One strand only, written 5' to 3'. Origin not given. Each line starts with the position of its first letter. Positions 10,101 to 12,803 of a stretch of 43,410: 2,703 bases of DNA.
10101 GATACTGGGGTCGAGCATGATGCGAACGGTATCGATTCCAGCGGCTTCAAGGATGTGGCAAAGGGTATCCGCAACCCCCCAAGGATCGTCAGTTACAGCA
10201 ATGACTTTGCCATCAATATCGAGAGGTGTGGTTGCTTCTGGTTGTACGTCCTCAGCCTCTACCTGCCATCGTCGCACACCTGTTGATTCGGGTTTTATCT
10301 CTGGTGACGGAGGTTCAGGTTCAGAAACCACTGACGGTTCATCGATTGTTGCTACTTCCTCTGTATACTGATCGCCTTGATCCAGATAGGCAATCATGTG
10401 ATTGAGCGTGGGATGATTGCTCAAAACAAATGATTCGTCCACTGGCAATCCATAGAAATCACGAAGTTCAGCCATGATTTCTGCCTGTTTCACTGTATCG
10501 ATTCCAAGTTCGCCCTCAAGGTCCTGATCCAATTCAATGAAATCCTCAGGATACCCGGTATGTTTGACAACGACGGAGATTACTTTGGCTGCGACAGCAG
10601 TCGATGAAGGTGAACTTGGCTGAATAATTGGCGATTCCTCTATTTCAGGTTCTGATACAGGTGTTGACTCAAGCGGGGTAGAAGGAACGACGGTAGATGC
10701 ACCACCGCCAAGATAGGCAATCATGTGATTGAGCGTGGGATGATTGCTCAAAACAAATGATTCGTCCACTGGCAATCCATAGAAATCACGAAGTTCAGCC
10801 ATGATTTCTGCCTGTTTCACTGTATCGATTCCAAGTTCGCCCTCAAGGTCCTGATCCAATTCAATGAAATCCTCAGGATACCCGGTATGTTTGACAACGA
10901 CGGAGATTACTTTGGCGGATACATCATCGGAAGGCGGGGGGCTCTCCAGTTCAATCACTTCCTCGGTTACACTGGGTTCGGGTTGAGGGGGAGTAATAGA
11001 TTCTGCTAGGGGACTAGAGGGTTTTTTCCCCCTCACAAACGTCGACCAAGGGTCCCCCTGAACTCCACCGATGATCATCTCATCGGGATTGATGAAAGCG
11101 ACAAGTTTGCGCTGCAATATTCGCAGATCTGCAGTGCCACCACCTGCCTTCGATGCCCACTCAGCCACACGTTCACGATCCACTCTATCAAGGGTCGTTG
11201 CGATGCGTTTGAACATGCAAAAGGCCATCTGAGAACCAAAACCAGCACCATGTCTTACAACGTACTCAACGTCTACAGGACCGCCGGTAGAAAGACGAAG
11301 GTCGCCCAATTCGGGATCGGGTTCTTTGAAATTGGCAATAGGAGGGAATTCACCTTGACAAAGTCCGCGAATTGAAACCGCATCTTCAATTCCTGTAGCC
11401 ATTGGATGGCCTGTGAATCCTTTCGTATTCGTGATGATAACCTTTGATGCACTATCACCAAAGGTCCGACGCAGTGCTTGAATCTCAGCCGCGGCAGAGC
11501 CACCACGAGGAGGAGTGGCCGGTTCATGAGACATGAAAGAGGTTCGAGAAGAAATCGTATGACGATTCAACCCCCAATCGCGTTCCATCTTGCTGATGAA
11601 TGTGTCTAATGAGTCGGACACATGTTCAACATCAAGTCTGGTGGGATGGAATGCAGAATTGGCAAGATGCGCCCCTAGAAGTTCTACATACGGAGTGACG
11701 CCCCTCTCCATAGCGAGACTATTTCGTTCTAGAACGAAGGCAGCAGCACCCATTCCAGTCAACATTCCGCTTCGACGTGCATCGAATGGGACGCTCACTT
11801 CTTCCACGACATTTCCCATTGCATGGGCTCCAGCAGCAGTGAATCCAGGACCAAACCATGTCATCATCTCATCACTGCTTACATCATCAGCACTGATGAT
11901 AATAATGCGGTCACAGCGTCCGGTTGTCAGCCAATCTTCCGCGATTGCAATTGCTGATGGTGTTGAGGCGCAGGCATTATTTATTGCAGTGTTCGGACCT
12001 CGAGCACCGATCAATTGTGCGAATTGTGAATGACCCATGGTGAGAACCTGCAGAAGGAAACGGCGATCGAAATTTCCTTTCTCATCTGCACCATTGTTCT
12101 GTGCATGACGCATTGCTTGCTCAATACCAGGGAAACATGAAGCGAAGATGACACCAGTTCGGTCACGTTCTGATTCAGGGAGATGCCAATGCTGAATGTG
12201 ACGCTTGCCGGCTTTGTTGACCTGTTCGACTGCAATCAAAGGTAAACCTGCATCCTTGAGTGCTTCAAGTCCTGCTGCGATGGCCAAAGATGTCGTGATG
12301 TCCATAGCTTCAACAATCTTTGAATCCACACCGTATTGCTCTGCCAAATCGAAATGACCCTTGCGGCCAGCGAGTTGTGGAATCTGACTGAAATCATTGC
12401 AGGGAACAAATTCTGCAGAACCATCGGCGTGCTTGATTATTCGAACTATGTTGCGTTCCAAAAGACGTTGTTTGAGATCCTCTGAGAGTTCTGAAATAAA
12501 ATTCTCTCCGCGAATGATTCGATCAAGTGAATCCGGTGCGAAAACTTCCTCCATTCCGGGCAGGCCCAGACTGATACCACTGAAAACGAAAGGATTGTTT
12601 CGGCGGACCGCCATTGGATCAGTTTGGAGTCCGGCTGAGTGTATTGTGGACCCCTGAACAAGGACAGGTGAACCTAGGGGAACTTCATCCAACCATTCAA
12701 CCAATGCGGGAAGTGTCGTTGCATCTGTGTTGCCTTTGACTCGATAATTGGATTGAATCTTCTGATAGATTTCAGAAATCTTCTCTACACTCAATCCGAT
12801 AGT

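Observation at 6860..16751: Complete carrier-protein-dependent type I PKS/FAS-like system (FabI, KS-AT-ACP*-KS-ACP-ACP-KR-DH megasynthase, Sfp-type PPTase) inside an archaeal chromosome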

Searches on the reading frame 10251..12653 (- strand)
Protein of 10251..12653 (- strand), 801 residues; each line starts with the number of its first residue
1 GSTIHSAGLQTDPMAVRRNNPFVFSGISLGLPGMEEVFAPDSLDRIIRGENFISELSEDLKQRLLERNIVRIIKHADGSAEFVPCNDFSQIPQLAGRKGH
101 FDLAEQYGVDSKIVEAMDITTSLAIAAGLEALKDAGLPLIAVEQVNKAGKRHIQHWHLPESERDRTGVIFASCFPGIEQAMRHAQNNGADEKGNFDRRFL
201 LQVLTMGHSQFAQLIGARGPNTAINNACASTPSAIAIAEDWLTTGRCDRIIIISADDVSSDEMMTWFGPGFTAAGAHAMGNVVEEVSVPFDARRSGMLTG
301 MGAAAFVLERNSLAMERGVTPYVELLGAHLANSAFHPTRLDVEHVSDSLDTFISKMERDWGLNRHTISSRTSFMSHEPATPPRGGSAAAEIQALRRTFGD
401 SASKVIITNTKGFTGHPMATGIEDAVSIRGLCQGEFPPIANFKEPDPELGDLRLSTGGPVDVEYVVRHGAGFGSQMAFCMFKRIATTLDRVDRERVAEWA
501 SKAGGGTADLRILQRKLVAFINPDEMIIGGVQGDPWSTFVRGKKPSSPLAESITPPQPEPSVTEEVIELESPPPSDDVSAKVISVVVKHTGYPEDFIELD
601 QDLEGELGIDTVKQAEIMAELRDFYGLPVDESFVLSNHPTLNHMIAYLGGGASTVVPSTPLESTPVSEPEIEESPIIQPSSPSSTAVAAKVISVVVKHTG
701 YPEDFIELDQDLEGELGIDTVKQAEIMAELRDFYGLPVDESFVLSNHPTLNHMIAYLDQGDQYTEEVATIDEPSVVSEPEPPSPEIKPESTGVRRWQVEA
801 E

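Call 53: search_protein_representatives(protein=window:10251-12653:-)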
Query: 801 residues. Proteins with E-value up to 0.001 (for the whole library): 12211; up to 1e-10: 4729; up to 1e-30: 986. The best 150 are listed.
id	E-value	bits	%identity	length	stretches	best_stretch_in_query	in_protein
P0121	0.0e+00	1070.7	62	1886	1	14-779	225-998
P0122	0.0e+00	1018.7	45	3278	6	24-684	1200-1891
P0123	0.0e+00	1017.1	50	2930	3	15-672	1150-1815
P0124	8.3e-281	950.4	40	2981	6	191-758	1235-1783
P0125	7.8e-254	861.2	36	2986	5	193-759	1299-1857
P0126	1.5e-251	853.7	43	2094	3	20-758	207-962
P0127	9.6e-250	847.7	38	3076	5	194-778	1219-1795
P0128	4.2e-243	825.8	43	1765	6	193-517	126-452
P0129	3.6e-242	822.7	38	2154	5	191-757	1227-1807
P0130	7.2e-232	788.6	40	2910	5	183-756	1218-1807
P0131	3.7e-228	776.3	42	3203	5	20-518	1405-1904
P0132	5.6e-227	772.4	40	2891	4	194-762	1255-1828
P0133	1.8e-225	767.4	41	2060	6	191-510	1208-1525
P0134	9.6e-221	751.8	42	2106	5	191-522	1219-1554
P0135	6.6e-218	742.4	42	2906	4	194-756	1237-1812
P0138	2.3e-209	714.2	45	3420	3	22-659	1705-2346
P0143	7.1e-207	705.9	39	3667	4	22-520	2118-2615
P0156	3.0e-195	667.5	37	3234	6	175-652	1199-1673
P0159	1.6e-193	661.8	36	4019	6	186-759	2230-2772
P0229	1.2e-153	529.9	35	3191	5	14-678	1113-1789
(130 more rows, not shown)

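Call 55: list_cluster_members(proteins=[P0122, P0124, P0125, P0127, P0131, P0138, P0143, P0156, P0159, P0229])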
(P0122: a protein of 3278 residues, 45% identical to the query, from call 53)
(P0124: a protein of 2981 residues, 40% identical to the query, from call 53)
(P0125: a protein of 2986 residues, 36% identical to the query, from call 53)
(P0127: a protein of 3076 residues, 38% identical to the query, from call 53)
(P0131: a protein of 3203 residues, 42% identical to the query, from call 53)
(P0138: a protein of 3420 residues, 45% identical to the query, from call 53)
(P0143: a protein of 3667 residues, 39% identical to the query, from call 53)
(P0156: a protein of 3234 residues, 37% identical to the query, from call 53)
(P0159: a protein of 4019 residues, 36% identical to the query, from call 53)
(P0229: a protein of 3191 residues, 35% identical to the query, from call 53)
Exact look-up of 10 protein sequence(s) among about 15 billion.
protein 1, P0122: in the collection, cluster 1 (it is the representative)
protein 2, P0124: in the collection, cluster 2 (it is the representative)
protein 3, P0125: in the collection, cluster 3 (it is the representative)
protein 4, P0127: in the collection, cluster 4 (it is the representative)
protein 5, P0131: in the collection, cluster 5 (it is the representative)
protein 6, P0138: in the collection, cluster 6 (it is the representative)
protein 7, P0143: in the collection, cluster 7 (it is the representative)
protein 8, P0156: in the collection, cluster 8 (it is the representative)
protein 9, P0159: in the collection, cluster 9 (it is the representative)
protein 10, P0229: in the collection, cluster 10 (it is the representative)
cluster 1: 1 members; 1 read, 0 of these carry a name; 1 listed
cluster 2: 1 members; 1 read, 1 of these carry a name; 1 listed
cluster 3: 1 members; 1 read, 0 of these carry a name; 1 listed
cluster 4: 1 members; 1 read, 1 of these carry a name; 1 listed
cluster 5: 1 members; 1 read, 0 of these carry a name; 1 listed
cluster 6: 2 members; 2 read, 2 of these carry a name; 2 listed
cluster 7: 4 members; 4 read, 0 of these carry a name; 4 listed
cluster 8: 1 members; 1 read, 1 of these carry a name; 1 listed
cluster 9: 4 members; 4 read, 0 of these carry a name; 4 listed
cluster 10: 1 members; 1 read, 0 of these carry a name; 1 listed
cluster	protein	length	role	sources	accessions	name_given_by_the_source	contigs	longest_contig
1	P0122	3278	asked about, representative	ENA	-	-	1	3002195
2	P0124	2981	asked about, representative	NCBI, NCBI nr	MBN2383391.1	SDR family NAD(P)-dependent oxidoreductase [bacterium]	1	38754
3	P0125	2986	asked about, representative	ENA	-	-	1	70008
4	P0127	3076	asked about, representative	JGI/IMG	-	malonyl CoA-acyl carrier protein transacylase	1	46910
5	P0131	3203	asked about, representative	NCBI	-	-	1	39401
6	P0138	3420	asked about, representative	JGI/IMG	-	malonyl CoA-acyl carrier protein transacylase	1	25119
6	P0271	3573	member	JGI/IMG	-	malonyl CoA-acyl carrier protein transacylase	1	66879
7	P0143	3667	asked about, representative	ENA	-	-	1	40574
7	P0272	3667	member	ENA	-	-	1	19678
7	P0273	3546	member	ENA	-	-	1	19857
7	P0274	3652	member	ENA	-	-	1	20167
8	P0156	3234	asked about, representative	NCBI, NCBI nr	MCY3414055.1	MAG: SDR family NAD(P)-dependent oxidoreductase [Candidatus Heimdallarchaeota archaeon] | SDR family NAD(P)-dependent oxidoreductase [Candidatus Heimdallarchaeota archaeon]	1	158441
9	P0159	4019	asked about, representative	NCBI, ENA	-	-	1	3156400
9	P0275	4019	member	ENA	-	-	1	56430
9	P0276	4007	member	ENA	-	-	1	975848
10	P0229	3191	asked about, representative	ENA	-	-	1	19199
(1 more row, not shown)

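Call 71: find_encoding_contigs(protein=P0156, flank=10000, max_places=1)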
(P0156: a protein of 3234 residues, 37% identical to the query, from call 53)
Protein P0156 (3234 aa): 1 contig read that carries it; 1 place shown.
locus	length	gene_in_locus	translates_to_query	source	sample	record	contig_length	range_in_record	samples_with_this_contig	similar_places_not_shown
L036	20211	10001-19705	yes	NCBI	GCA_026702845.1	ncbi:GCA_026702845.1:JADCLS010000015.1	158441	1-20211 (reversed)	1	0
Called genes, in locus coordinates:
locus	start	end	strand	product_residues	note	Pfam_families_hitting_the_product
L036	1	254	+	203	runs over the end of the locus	PF25917:BSH_RND (faint), PF00364:Biotin_lipoyl, PF25973:BSH_CzcB (faint)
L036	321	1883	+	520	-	PF01039:Carboxyl_trans, PF03255:ACCA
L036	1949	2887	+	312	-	PF08541:ACP_syn_III_C (weak)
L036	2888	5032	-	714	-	PF13181:TPR_8 (faint), PF13432:TPR_16 (faint), PF00515:TPR_1 (faint), PF07719:TPR_2 (faint), PF13374:TPR_10 (faint), PF10516:SHNi-TPR (faint), PF17874:TPR_MalT, PF13424:TPR_12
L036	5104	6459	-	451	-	-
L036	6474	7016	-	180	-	PF00025:Arf, PF00071:Ras, PF08477:Roc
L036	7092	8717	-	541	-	-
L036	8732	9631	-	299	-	-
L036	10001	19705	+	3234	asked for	PF00109:ketoacyl-synt, PF02801:Ketoacyl-synt_C, PF16197:KAsynt_C_assoc, PF00698:Acyl_transf_1, PF00109:ketoacyl-synt, PF00106:adh_short, PF08659:KR, PF21089:PKS_DH_N, +5 more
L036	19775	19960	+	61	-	-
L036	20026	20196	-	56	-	-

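Call 72: find_encoding_contigs(protein=P0122, flank=10000, max_places=1)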
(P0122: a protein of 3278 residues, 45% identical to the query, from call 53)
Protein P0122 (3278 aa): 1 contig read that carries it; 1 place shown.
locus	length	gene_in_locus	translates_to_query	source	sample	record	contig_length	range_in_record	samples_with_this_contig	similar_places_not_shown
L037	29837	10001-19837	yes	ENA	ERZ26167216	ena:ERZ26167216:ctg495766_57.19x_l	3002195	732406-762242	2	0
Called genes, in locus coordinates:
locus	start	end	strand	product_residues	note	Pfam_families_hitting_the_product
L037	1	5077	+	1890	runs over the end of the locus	-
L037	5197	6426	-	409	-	PF02771:Acyl-CoA_dh_N, PF02770:Acyl-CoA_dh_M, PF00441:Acyl-CoA_dh_1, PF08028:Acyl-CoA_dh_2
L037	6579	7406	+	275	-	-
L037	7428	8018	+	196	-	-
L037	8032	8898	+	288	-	PF01026:TatD_DNase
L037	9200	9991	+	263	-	PF00106:adh_short, PF13561:adh_short_C2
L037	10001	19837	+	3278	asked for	PF00109:ketoacyl-synt, PF02801:Ketoacyl-synt_C, PF16197:KAsynt_C_assoc, PF00698:Acyl_transf_1, PF00109:ketoacyl-synt, PF00550:PP-binding, PF00106:adh_short, PF08659:KR, +3 more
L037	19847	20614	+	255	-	PF01648:ACPS (weak)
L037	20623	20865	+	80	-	-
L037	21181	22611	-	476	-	PF04389:Peptidase_M28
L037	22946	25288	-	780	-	PF07690:MFS_1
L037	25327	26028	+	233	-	-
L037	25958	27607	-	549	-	-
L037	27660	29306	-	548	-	-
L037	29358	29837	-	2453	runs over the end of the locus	-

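Call 73: find_encoding_contigs(protein=P0121, flank=10000, max_places=1)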
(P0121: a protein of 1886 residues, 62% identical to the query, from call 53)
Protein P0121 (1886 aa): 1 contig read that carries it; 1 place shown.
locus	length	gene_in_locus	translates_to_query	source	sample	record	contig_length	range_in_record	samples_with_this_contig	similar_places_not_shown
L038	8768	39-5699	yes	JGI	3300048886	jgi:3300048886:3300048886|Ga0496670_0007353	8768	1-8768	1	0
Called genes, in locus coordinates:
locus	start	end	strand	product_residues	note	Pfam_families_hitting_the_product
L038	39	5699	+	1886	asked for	PF00109:ketoacyl-synt, PF00550:PP-binding, PF08659:KR, PF00106:adh_short, PF13561:adh_short_C2 (weak), PF21089:PKS_DH_N (weak)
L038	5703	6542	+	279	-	PF22624:AASDHPPT_N (weak), PF01648:ACPS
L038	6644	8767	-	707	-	?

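Call 85: search_protein_families(library=pfam, proteins=[L038:5703-6542:+, L037:19847-20614:+], max_evalue=0.1)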
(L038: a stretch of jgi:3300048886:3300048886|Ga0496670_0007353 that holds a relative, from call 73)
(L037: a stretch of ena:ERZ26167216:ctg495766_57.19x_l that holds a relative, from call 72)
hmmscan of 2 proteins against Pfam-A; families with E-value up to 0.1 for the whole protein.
L038:5703-6542:+ (279 aa): 2 families
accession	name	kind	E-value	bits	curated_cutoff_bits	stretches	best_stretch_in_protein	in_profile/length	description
PF01648.25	ACPS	-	2.9e-10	40.6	25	1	135-213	2-87/111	4'-phosphopantetheinyl transferase superfamily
PF22624.1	AASDHPPT_N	-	4e-06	27.4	27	1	43-127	15-96/100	4'-phosphopantetheinyl transferase, N-terminal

L037:19847-20614:+ (255 aa): 2 families
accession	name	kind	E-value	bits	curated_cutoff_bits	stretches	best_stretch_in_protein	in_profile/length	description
PF01648.25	ACPS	-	5.1e-06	26.9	25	1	134-208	2-80/111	4'-phosphopantetheinyl transferase superfamily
PF22624.1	AASDHPPT_N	-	0.021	15.5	27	1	81-128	51-98/100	4'-phosphopantetheinyl transferase, N-terminal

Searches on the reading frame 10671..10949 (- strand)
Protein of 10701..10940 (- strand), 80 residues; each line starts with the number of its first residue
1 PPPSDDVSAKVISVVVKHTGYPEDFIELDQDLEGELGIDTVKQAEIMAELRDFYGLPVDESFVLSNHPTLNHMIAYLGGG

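Call 75: search_solved_structures(query=window:10701-10940:-, max_evalue=1, show_alignments=4)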
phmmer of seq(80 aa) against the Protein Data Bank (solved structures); distinct sequences matched with E-value up to 1: 22.
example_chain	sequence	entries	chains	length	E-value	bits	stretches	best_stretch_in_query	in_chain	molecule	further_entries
5y08_A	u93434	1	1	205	2.1e-08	38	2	13-72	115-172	4-hydroxy-2,2'-bipyrrole-5-methanol synthase PigH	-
1f80_D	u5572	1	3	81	0.024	18.7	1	4-60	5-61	ACYL CARRIER PROTEIN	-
4dxe_H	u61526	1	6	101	0.026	18.6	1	10-60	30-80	Acyl carrier protein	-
2n98_A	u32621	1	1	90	0.032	18.3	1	2-73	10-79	Acyl carrier protein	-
2x2b_A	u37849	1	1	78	0.037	18.1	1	6-60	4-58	ACYL CARRIER PROTEIN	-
1hy8_A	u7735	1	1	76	0.042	17.9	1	7-60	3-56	ACYL CARRIER PROTEIN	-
1klp_A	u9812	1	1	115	0.074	17.1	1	3-77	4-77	MEROMYCOLATE EXTENSION ACYL CARRIER PROTEIN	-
6lvt_A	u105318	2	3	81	0.094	16.8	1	5-77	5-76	Acyl carrier protein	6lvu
7arc_U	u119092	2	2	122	0.094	16.8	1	3-67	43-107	SDAP2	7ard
9s2u_I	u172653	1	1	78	0.099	16.7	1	5-77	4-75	Meromycolate extension acyl carrier protein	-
9rfu_G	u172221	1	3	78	0.16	16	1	5-77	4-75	Meromycolate extension acyl carrier protein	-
7bvc_P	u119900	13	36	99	0.18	15.9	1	5-77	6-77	Meromycolate extension acyl carrier protein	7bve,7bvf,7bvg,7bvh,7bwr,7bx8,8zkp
9p8h_SD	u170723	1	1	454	0.25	15.4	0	11-47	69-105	40S ribosomal protein S3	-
2koo_A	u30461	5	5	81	0.29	15.2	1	5-62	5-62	Acyl carrier protein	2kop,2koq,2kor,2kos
2cnr_A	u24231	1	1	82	0.3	15.2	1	5-62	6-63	ACYL CARRIER PROTEIN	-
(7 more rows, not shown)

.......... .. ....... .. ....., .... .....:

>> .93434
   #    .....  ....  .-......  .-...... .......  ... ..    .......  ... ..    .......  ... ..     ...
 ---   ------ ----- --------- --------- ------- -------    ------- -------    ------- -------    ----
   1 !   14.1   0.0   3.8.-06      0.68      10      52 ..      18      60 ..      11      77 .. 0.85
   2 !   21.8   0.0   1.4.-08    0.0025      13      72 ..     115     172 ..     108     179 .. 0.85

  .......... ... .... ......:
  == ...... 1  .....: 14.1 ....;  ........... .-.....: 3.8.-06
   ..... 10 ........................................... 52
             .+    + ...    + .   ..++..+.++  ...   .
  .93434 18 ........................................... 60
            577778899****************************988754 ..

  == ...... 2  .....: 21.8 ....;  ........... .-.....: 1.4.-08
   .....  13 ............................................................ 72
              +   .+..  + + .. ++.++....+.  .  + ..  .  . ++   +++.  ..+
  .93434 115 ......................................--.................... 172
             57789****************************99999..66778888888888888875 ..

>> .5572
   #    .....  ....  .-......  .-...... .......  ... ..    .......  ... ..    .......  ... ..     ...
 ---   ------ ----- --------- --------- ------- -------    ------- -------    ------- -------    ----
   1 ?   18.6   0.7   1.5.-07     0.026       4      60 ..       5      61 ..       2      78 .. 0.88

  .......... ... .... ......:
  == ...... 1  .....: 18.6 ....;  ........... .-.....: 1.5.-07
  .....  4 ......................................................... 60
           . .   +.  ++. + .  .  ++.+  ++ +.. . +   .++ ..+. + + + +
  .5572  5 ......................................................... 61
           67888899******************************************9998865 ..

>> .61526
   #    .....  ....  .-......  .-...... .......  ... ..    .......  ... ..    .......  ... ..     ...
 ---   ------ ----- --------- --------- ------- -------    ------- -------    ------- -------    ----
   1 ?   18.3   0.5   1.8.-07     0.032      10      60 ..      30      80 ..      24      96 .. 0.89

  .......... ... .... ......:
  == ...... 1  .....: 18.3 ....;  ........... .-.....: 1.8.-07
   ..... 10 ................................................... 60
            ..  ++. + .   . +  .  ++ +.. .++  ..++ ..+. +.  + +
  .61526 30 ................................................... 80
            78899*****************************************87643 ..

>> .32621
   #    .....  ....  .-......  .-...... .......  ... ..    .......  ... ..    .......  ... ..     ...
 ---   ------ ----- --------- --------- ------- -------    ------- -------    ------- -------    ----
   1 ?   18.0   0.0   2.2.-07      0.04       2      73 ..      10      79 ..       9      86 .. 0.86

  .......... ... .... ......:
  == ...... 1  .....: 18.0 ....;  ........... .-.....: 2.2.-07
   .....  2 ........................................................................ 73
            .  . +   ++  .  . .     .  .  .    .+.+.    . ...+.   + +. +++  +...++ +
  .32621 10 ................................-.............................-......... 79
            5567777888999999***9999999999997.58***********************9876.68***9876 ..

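Call 107: predict_structure(alignment_id=A4)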
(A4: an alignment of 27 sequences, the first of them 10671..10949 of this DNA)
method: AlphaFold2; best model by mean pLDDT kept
length: 93 residues; sequences in the alignment: 27
mean_pLDDT: 83.3   pTM: 0.71
mean pLDDT of the five models: 83.3, 83.1, 82.3, 81.6, 81.1
residues with pLDDT >= 90: 55; 70-90: 19; 50-70: 9; < 50: 10
segments of 3 or more residues with pLDDT < 50: 1-3, 85-91
pLDDT, mean of each block of 10 residues (from residue 1): 60 94 94 94 94 92 87 91 53 53
secondary structure, 60 per line:
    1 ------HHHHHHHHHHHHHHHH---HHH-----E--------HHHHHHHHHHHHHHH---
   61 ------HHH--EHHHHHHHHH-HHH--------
elements in order: H7-22 H43-57 H73-81
